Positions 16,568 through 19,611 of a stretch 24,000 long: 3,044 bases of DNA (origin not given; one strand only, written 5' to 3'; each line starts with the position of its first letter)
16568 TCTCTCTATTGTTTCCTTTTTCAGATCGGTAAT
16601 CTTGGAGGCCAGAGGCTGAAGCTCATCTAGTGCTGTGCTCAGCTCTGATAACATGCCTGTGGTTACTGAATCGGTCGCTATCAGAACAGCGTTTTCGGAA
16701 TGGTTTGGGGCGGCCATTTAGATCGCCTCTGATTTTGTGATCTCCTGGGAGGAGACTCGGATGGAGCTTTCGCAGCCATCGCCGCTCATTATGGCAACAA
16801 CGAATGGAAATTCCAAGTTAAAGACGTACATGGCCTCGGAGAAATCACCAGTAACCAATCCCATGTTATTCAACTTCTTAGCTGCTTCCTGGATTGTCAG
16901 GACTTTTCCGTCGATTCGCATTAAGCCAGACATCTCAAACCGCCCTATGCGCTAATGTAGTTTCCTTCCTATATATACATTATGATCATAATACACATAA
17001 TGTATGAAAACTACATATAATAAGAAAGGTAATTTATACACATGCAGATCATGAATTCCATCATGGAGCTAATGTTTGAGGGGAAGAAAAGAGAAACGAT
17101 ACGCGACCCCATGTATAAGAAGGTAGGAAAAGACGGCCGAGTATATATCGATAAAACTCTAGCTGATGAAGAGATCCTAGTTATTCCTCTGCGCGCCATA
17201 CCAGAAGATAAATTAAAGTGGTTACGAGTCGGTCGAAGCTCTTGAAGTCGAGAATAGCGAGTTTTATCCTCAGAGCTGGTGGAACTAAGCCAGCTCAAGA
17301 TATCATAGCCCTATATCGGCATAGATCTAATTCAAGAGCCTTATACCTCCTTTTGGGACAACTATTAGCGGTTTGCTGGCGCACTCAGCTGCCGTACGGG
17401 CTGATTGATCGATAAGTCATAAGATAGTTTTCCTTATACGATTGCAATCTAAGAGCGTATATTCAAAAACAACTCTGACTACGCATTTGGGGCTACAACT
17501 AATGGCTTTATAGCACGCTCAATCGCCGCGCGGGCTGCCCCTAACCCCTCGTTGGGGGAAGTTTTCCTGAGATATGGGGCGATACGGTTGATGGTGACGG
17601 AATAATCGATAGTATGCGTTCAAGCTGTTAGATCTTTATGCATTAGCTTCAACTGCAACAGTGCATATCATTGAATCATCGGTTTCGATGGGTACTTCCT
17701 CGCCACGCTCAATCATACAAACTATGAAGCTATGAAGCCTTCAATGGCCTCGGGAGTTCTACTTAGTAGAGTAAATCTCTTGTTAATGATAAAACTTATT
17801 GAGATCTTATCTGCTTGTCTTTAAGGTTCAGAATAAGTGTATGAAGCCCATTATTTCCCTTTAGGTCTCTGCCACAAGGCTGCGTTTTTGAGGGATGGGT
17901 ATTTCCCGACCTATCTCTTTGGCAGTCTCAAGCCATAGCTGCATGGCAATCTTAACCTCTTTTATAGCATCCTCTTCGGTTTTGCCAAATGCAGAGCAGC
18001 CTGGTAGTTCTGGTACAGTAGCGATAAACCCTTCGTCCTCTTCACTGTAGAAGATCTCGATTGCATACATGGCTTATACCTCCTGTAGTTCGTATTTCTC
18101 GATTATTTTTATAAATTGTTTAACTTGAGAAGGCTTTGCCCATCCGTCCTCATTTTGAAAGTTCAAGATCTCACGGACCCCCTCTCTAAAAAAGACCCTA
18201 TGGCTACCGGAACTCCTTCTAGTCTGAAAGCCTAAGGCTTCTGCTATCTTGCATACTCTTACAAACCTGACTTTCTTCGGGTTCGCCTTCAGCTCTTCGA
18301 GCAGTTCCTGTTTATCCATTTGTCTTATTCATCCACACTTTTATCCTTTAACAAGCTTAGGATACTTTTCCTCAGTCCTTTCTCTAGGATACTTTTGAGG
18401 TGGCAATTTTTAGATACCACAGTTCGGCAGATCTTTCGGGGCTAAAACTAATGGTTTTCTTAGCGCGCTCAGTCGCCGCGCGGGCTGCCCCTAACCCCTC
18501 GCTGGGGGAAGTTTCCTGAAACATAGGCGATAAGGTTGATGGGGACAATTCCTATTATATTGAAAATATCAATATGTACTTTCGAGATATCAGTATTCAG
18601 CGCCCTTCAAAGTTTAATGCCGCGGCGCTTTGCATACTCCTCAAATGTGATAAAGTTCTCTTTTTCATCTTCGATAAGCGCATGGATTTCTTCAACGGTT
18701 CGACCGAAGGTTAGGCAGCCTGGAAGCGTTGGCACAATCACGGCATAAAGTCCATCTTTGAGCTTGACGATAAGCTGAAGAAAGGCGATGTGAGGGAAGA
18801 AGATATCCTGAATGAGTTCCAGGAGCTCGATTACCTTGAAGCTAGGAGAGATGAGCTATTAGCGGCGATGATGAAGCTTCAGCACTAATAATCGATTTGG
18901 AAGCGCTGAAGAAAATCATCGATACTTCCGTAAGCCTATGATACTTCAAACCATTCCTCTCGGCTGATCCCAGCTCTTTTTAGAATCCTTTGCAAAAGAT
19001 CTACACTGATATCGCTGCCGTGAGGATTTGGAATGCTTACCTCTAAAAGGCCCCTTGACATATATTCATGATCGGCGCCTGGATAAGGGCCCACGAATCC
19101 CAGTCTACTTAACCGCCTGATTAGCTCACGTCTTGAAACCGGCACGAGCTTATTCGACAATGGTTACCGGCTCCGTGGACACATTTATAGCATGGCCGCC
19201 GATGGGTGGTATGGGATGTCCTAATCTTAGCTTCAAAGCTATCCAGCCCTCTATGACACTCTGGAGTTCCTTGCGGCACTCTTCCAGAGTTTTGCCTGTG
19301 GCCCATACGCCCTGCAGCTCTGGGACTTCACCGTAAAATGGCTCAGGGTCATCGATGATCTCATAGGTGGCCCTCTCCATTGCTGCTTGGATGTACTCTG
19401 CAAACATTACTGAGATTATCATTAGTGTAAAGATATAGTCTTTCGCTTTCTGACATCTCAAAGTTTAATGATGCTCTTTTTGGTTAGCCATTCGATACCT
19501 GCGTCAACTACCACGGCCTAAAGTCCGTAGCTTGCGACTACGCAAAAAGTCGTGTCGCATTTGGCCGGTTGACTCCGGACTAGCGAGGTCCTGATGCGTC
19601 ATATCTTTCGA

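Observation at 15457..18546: Unrecognised ~110-nt GC-rich structured element repeated three times, each 3' of a different gene cassette between the arrays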

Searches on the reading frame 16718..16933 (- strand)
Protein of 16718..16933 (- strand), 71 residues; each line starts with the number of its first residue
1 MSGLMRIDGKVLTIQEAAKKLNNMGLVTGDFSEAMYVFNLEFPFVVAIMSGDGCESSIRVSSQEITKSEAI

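Call 13: search_protein_families(library=pfam, proteins=[window:16718-16933:-], max_evalue=0.01)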
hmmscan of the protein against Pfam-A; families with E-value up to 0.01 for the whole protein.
window:16718-16933:- (71 aa): 0 families

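Call 56: search_protein_families(library=ncbifam, proteins=[window:16718-16933:-], max_evalue=1)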
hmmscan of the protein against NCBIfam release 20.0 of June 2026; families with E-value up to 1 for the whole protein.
window:16718-16933:- (71 aa): 1 family
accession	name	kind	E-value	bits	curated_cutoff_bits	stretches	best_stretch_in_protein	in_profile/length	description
TIGR00725.1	TIGR00725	hypoth_equivalog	0.053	13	106.9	1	16-65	90-136/159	TIGR00725 family protein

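Call 57: search_protein_families(library=padloc, proteins=[window:16718-16933:-], max_evalue=1)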
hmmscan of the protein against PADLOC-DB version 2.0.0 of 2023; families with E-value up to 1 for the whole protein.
window:16718-16933:- (71 aa): 0 families

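Call 58: search_protein_families(library=pfam, proteins=[window:16718-16933:-], max_evalue=10)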
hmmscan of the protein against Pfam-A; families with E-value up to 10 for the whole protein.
window:16718-16933:- (71 aa): 0 families

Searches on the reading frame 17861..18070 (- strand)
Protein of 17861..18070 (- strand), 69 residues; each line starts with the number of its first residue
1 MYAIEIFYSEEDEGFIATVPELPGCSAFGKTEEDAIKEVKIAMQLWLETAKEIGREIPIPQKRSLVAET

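Call 13: search_protein_families(library=pfam, proteins=[window:17861-18070:-], max_evalue=0.01)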
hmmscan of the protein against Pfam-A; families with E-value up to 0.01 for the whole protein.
window:17861-18070:- (69 aa): 2 families
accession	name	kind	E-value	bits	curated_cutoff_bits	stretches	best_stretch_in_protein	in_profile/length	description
PF15919.11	HicB_lk_antitox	-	2e-09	38.1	27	1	2-62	1-60/123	HicB_like antitoxin of bacterial toxin-antitoxin system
PF21748.3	UPF0150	-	3.3e-07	30.6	27.3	1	10-54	16-60/64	UPF0150-like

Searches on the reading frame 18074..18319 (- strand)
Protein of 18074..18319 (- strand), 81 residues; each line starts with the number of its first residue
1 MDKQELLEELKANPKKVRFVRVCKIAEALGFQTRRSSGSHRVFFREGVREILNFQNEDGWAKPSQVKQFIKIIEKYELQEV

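Call 13: search_protein_families(library=pfam, proteins=[window:18074-18319:-], max_evalue=0.01)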
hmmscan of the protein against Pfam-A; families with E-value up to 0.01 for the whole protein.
window:18074-18319:- (81 aa): 1 family
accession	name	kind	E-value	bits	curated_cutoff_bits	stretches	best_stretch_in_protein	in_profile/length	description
PF07927.17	HicA_toxin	-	1.5e-06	28.6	27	1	22-71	4-54/58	HicA toxin of bacterial toxin-antitoxin,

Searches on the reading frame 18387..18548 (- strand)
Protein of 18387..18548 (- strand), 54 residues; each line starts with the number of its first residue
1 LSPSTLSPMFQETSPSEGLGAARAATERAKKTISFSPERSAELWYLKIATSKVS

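Call 29: find_homologous_proteins(query=window:18387-18548:-, max_evalue=10)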
Query window:18387-18548:-: no candidate shares three 5-residue words with the query. No homologue found.

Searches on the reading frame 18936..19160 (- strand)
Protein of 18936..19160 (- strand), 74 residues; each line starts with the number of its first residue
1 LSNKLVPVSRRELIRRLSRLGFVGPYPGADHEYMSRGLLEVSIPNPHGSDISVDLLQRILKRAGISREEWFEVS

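Call 13: search_protein_families(library=pfam, proteins=[window:18936-19160:-], max_evalue=0.01)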
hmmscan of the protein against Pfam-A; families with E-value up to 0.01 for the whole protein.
window:18936-19160:- (74 aa): 1 family
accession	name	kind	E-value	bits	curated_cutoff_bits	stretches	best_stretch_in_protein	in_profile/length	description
PF07927.17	HicA_toxin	-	1e-07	32.4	27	1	11-65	2-58/58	HicA toxin of bacterial toxin-antitoxin,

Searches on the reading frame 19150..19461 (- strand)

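Call 13: search_protein_families(library=pfam, proteins=[window:19150-19461:-], max_evalue=0.01)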
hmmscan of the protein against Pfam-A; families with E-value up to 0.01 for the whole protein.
window:19150-19461:- (103 aa): 2 families
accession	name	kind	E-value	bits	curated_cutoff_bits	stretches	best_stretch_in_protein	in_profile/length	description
PF21748.3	UPF0150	-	8.9e-35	118.9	27.3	1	22-85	1-64/64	UPF0150-like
PF15919.11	HicB_lk_antitox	-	0.0016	19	27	1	45-86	16-57/123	HicB_like antitoxin of bacterial toxin-antitoxin system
